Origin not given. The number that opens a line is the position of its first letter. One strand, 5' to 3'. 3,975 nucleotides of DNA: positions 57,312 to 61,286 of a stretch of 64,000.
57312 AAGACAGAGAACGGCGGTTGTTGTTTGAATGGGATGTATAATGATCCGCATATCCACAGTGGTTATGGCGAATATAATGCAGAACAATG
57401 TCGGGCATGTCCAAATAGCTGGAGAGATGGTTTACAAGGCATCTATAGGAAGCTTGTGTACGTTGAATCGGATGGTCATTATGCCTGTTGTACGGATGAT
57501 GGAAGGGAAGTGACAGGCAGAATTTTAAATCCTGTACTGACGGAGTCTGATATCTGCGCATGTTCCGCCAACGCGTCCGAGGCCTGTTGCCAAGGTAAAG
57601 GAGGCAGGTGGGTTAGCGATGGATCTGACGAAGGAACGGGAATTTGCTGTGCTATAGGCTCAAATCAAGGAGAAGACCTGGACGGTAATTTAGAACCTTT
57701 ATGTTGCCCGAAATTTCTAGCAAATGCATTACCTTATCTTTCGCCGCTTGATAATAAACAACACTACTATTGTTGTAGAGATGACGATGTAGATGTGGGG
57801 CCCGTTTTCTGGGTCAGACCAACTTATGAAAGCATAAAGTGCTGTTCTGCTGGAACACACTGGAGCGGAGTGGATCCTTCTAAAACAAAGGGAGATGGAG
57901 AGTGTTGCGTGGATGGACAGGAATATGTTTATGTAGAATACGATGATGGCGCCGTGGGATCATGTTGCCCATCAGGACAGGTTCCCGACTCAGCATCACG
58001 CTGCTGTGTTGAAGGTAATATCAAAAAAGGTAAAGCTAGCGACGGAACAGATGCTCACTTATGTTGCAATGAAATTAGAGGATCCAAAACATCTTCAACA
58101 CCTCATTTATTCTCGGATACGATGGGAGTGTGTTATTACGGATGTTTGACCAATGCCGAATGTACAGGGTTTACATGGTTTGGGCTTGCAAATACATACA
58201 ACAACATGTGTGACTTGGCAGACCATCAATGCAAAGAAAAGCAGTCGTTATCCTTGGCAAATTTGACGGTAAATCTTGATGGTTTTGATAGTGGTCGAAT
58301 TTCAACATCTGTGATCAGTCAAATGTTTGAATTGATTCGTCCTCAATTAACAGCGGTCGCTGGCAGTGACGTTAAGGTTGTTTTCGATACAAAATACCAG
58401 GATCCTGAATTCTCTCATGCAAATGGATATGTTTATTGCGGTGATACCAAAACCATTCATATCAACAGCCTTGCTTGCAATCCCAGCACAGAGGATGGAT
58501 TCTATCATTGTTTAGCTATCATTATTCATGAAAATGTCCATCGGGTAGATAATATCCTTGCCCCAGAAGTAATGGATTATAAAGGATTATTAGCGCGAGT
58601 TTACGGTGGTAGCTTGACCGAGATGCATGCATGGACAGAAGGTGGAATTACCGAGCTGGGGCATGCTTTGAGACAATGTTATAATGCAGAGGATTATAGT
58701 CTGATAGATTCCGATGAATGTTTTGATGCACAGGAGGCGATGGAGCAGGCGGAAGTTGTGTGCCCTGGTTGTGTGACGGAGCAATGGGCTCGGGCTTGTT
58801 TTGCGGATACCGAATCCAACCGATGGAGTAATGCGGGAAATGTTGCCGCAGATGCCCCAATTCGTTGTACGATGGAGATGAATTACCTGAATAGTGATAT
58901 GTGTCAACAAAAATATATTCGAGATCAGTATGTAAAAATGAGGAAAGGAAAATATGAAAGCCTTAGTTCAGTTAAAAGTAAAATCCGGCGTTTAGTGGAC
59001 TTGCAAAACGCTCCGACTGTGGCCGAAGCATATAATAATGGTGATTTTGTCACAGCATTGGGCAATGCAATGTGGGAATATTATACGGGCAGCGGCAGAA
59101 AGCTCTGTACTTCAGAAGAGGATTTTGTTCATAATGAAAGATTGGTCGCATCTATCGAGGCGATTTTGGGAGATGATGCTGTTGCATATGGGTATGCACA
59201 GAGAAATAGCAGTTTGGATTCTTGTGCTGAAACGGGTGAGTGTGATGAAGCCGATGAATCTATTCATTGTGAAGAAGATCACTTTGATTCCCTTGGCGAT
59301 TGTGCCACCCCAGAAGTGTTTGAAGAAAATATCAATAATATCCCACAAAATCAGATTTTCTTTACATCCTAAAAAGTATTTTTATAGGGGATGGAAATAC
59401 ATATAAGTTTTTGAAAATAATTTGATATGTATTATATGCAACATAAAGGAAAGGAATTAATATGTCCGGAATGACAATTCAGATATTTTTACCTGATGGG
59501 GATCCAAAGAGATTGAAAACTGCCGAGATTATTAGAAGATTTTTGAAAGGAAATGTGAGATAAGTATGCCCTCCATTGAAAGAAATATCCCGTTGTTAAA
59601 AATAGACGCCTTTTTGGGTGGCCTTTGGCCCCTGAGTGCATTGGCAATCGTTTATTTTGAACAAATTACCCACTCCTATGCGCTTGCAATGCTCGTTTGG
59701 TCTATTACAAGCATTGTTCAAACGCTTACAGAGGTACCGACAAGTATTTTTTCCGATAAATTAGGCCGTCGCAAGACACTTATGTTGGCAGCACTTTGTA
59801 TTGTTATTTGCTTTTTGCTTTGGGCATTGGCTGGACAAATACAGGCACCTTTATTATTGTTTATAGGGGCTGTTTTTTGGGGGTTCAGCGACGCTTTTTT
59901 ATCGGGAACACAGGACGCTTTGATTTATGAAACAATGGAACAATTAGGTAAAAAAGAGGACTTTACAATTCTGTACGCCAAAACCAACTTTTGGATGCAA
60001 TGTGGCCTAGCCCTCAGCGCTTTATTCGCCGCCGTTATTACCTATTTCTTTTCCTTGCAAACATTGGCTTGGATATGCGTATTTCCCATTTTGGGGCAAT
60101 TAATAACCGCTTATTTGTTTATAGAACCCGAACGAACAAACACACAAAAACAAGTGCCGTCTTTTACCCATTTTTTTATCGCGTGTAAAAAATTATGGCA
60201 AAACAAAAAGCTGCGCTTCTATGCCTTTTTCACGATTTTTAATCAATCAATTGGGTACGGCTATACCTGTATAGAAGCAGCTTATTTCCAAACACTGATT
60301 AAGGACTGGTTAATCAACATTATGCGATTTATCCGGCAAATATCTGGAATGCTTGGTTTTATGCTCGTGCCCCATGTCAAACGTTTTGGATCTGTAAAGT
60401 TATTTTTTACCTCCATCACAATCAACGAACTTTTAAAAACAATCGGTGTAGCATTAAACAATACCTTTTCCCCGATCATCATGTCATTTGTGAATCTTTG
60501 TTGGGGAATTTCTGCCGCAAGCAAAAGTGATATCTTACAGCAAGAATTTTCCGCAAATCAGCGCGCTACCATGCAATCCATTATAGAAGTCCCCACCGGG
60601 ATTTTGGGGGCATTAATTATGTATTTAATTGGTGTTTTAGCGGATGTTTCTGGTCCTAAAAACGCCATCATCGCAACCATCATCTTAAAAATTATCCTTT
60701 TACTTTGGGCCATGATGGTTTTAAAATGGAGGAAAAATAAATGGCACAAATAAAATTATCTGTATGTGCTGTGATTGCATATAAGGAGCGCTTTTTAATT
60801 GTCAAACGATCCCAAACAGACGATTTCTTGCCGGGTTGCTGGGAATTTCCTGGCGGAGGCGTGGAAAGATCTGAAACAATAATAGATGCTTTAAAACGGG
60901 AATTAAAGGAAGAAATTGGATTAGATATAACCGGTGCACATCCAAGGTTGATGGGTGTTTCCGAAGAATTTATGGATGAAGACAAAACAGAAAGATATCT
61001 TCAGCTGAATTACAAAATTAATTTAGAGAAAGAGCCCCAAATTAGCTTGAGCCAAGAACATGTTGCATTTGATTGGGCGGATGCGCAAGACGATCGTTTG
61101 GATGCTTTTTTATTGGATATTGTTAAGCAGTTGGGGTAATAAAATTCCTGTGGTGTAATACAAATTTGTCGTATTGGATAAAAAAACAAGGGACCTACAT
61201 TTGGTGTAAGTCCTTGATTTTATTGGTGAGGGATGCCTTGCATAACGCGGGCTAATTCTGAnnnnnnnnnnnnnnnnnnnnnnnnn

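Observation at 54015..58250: Giant secreted protein built from about 40 CC-dipeptide units: an unassigned disulfide-rich repeat architecture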

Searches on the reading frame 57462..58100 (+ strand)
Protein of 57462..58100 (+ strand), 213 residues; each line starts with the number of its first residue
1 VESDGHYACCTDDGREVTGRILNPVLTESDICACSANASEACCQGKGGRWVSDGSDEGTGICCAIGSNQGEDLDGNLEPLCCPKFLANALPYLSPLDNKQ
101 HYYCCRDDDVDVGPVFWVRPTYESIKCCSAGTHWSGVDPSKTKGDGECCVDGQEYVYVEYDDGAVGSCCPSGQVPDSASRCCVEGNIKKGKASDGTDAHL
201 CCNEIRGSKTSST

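Call 86: search_solved_structures(query=window:57462-58100:+, max_evalue=10, show_alignments=2)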
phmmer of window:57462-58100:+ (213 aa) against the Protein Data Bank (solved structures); distinct sequences matched with E-value up to 10: 3.
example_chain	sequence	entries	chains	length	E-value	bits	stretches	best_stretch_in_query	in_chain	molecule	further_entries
5uqd_A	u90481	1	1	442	0.13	15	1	69-128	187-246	DumPY: shorter than wild-type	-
2fl5_H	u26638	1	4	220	0.76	12.6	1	93-133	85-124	Immunoglobulin Igg1 Heavy chain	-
8idn_H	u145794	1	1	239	0.81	12.5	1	93-127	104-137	E77 Fab heavy chain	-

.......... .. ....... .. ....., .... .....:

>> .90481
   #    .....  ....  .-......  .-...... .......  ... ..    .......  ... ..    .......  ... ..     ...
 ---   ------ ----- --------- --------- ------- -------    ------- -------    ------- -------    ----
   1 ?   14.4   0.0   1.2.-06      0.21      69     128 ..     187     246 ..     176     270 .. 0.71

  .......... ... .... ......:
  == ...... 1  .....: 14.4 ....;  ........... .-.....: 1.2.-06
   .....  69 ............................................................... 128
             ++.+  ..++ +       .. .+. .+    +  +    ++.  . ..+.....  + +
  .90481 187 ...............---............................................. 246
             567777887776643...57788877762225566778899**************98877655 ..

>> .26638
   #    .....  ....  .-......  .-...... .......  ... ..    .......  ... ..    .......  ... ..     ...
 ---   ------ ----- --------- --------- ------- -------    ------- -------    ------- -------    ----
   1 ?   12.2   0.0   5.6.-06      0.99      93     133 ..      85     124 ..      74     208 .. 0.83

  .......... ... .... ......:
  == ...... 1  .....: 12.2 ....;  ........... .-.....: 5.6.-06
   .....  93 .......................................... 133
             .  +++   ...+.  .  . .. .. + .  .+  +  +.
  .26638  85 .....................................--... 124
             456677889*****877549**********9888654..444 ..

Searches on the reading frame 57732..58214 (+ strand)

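Call 12: search_protein_families(library=pfam, proteins=[window:57732-58214:+], max_evalue=10)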
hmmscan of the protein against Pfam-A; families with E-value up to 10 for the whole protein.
window:57732-58214:+ (161 aa): 1 family
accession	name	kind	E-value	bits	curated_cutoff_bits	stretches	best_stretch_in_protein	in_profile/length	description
PF13938.11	DUF4213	-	0.32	11.7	23.5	1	60-80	17-37/75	Putative heavy-metal chelation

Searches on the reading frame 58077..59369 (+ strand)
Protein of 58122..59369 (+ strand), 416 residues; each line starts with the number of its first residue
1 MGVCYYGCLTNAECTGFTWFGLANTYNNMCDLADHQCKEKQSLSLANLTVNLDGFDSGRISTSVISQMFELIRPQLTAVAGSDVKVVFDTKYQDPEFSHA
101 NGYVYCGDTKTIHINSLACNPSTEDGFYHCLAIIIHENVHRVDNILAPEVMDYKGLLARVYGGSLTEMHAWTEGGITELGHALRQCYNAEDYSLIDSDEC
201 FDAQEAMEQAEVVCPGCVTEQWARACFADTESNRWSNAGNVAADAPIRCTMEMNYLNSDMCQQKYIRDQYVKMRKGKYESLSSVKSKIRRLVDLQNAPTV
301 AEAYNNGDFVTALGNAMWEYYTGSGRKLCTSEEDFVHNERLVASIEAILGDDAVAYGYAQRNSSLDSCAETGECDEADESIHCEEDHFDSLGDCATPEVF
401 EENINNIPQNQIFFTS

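Call 13: find_homologous_proteins(query=window:58122-59369:+, max_evalue=0.01)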
Query window:58122-59369:+ (416 aa): 1 proteins with E <= 0.01 among 4205 candidates.
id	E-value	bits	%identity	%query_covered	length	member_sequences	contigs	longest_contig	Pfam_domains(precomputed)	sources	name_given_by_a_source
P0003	2.3e-110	388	99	41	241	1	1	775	-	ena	-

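Call 43: predict_structure(alignment_id=A3)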
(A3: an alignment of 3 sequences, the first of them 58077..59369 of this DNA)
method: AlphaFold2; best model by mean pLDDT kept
length: 431 residues; sequences in the alignment: 3
mean_pLDDT: 38.1   pTM: 0.37
mean pLDDT of the five models: 38.1, 34.9, 28.7, 28.4, 27.5
residues with pLDDT >= 90: 0; 70-90: 3; 50-70: 102; < 50: 326
segments of 3 or more residues with pLDDT < 50: 1-179, 226-232, 241-258, 277-322, 338-340, 364-431
pLDDT, mean of each block of 10 residues (from residue 1): 22 21 24 21 22 22 23 35 45 36 31 32 31 32 31 22 26 44 53 58 54 63 52 52 42 44 62 51 38 33 33 36 53 54 66 60 44 30 34 29 25 31 23 23
secondary structure, 60 per line:
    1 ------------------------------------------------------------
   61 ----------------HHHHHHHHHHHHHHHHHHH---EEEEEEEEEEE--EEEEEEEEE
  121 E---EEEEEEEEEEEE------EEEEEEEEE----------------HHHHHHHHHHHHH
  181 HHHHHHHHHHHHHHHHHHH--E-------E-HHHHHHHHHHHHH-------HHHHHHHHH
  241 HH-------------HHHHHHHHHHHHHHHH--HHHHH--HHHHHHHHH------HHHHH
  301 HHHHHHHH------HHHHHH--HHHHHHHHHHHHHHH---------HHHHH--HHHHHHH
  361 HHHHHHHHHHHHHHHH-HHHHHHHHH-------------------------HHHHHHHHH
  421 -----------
elements in order: H77-95 E99-109 E112-121 E125-136 E143-151 H168-199 H212-224 H232-242 H256-271 H274-278 H281-289 H296-308 H315-320 H323-337 H347-351 H354-376 H378-386 H412-420
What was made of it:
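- On Zincin metallopeptidase (C-terminal domain): The structural context is unknown because the model failed (pLDDT 38, call 43).
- Closest known: Zincin metallopeptidases. Different: The fold could not be modelled (pLDDT 38, call 43).
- Tried and rejected: C-terminal domain model: AlphaFold2 with 3 sequences gave pLDDT 38, so it was not used for fold search (call 43).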

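Call 62: search_solved_structures(query=A3, max_evalue=10, show_alignments=3)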
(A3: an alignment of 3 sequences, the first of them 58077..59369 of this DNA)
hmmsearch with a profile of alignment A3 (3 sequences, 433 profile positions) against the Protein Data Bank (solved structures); distinct sequences matched with E-value up to 10: 0.

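Call 80: find_encoding_contigs(protein=P0003, flank=1000, max_places=2)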
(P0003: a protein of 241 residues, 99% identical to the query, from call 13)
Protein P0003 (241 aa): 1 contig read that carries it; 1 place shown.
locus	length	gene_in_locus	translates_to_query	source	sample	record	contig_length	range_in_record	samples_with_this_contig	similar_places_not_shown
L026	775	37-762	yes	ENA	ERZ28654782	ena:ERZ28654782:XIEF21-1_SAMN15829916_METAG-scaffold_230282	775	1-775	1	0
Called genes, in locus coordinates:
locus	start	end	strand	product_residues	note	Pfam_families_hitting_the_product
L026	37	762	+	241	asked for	-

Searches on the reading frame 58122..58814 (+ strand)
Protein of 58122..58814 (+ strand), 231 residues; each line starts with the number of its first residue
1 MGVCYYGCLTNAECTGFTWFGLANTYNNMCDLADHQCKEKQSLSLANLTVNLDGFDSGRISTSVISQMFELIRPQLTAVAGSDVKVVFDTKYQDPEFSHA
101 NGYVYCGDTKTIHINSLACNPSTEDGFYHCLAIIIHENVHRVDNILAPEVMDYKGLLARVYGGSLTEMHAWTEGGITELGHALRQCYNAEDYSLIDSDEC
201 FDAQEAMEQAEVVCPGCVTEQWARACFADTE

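Call 12: search_protein_families(library=pfam, proteins=[window:58122-58814:+], max_evalue=10)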
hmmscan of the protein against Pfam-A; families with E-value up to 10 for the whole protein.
window:58122-58814:+ (231 aa): 1 family
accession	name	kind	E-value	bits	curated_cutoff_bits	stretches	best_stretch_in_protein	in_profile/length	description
PF16173.10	DUF4874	-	0.058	13.5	30.1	1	34-94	21-77/159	Domain of unknown function (DUF4874)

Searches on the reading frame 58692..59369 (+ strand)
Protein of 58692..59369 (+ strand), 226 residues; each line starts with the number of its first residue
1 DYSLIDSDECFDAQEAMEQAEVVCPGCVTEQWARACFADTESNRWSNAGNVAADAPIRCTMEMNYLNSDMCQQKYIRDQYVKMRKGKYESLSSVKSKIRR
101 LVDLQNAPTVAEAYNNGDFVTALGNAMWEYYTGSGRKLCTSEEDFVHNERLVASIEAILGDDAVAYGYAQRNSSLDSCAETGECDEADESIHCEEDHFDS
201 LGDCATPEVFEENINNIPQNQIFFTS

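Call 12: search_protein_families(library=pfam, proteins=[window:58692-59369:+], max_evalue=10)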
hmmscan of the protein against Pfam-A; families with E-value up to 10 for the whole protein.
window:58692-59369:+ (226 aa): 1 family
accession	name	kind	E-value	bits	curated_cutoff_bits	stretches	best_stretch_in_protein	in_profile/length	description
PF00634.23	BRCA2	-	0.25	11.3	20.3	1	130-143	5-18/29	BRCA2 repeat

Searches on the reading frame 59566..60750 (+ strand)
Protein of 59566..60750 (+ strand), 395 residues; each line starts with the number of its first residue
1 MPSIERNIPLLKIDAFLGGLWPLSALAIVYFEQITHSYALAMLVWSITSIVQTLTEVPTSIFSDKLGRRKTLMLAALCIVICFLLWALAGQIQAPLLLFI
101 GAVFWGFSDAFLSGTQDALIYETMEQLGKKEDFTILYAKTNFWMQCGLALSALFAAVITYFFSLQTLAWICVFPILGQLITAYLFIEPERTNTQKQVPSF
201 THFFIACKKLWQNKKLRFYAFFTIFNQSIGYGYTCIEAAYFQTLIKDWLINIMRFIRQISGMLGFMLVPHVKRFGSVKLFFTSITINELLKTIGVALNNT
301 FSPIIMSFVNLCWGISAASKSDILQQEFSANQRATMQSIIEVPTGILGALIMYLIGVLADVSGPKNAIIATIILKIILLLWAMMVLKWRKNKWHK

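Call 20: search_protein_families(library=ncbifam, proteins=[window:59566-60750:+], max_evalue=0.00001)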
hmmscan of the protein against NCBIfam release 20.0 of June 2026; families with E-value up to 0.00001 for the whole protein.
window:59566-60750:+ (395 aa): 0 families

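Call 74: search_protein_families(library=pfam, proteins=[window:59566-60750:+], max_evalue=0.001)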
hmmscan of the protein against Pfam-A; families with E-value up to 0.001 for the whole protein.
window:59566-60750:+ (395 aa): 2 families
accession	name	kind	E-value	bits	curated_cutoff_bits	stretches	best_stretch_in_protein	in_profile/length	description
PF07690.21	MFS_1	-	1.4e-17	64.1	33.4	2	25-225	18-215/347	Major Facilitator Superfamily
PF00083.30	Sugar_tr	-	4.7e-05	22.9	22.3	1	37-169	37-175/452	Sugar (and other) transporter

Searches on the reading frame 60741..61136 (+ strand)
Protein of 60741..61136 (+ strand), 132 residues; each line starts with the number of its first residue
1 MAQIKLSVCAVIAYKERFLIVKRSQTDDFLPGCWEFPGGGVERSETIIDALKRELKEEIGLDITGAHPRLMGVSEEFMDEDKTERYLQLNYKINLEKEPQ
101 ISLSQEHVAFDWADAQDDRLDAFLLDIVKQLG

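Call 20: search_protein_families(library=ncbifam, proteins=[window:60741-61136:+], max_evalue=0.00001)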
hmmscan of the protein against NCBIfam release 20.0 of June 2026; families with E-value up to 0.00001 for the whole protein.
window:60741-61136:+ (132 aa): 14 families
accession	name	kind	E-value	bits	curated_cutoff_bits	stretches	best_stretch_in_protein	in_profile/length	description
NF006530.0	PRK08999.1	equivalog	5.5e-17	61.8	245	1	4-80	6-80/315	Nudix family hydrolase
NF012016.0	PRK15472.1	equivalog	2.3e-12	46.8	95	1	6-64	5-65/141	nucleoside triphosphatase NudI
NF007834.0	PRK10546.1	equivalog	2.9e-12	46.6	156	1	8-66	7-64/135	pyrimidine (deoxy)nucleoside triphosphate diphosphatase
NF008044.0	PRK10776.1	equivalog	5.7e-12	45.7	148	1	3-72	3-69/130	8-oxo-dGTP diphosphatase MutT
TIGR00586.1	mutt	equivalog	3.3e-11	43.3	97.9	1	4-117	5-113/129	8-oxo-dGTP diphosphatase MutT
NF006961.0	PRK09438.1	equivalog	4.4e-10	39.2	103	1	6-117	9-128/151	dihydroneopterin triphosphate diphosphatase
NF001936.0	PRK00714.1-3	equivalog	2.8e-09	37.1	118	1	15-110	22-119/155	RNA pyrophosphohydrolase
NF001937.0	PRK00714.1-4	equivalog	6.7e-09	35.6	139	1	8-80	11-77/161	RNA pyrophosphohydrolase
NF001935.0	PRK00714.1-2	equivalog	9.3e-08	31.8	259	1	33-102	32-99/183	RNA pyrophosphohydrolase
NF011963.0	PRK15434.1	subfamily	3.3e-07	30.1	146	1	17-115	30-131/159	GDP-mannose mannosyl hydrolase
TIGR02705.1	nudix_YtkD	equivalog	7.8e-07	28.8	154.4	1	10-62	29-75/156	RNA deprotection pyrophosphohydrolase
NF001938.0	PRK00714.1-5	equivalog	8.2e-07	28.5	116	1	11-62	20-75/172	RNA pyrophosphohydrolase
NF001934.0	PRK00714.1-1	equivalog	2.2e-06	27.2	241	1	31-84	30-81/176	RNA pyrophosphohydrolase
NF011922.0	PRK15393.1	equivalog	9.4e-06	25.4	152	0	13-61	47-96/182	NUDIX hydrolase YfcD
